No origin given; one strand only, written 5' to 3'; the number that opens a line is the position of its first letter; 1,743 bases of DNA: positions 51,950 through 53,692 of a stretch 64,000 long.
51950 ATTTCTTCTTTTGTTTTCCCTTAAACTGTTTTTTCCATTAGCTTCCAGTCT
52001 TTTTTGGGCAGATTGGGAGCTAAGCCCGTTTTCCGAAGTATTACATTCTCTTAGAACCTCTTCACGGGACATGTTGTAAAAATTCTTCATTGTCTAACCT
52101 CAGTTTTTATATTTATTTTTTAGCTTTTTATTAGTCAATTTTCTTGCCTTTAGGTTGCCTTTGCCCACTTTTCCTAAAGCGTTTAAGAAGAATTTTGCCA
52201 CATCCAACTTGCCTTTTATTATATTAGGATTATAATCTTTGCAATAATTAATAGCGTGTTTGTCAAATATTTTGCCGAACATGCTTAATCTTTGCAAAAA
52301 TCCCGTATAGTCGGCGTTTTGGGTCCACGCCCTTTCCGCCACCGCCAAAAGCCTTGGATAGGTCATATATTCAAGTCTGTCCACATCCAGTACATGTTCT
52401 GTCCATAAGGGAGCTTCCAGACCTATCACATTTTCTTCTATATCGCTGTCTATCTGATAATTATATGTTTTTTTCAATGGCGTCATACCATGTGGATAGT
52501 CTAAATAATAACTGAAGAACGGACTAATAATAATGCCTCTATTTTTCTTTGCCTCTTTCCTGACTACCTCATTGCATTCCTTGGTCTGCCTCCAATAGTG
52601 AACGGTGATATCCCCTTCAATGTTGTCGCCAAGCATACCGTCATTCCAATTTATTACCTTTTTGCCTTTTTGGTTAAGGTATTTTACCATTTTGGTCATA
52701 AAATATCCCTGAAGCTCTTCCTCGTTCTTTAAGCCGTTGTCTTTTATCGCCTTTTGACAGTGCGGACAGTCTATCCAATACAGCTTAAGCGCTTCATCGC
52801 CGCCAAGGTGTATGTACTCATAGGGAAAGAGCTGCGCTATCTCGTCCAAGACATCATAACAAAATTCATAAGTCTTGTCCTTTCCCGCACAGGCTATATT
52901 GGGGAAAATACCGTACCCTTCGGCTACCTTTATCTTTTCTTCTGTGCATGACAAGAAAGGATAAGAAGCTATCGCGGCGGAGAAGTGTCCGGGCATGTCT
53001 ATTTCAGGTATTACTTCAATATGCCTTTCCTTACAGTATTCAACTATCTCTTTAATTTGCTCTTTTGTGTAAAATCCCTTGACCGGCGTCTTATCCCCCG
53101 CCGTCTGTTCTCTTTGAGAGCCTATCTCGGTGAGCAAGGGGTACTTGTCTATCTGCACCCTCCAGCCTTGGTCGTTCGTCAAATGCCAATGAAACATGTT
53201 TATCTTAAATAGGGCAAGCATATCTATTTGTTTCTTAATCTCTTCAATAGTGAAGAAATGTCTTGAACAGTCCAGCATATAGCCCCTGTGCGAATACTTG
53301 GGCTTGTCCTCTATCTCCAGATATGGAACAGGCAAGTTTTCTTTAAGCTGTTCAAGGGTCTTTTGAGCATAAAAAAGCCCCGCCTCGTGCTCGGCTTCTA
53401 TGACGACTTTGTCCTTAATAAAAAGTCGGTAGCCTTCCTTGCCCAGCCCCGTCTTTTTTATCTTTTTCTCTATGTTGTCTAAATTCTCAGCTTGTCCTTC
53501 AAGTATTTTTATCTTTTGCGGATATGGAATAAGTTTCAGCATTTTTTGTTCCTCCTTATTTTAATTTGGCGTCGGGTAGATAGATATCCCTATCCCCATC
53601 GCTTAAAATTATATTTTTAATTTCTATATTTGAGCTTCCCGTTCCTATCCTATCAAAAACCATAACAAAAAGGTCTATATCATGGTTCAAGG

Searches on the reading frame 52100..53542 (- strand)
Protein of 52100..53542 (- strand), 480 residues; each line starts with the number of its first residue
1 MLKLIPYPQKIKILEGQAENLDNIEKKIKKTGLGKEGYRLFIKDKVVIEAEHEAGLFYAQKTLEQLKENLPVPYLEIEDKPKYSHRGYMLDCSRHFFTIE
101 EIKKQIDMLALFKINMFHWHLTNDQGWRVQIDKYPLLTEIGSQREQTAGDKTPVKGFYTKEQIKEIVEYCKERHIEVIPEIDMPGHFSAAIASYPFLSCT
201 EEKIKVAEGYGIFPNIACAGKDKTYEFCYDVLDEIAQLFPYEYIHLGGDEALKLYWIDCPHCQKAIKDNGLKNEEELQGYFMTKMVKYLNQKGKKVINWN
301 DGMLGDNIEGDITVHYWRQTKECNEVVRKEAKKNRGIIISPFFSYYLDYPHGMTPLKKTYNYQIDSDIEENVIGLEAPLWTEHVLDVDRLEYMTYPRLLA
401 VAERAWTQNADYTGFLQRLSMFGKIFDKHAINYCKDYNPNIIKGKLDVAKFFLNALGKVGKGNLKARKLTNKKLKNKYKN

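Call 6: search_protein_families(library=pfam, proteins=[window:52100-53542:-], max_evalue=0.1)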
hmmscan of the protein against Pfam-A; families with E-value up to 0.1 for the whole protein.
window:52100-53542:- (480 aa): 3 families
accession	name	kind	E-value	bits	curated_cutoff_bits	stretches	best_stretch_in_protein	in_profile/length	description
PF00728.28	Glyco_hydro_20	-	3.3e-108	362.6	22.3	1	83-408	1-347/348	Glycosyl hydrolase family 20, catalytic domain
PF02838.20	Glyco_hydro_20b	-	1.3e-10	42.5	26.1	1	18-79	57-123/124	Glycosyl hydrolase family 20, domain 2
PF03648.19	Glyco_hydro_67N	-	0.095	13.4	24.3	0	12-59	63-116/120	Glycosyl hydrolase family 67 N-terminus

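Call 57: search_protein_families(library=ncbifam, proteins=[window:52100-53542:-], max_evalue=0.01)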
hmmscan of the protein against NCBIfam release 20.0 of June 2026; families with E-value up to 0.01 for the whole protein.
window:52100-53542:- (480 aa): 1 family
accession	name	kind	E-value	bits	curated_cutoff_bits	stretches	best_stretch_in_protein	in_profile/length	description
NF041654.1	GlcNAcase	equivalog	8.3e-07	27.8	1000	1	23-117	82-177/732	beta-N-acetylglucosaminidase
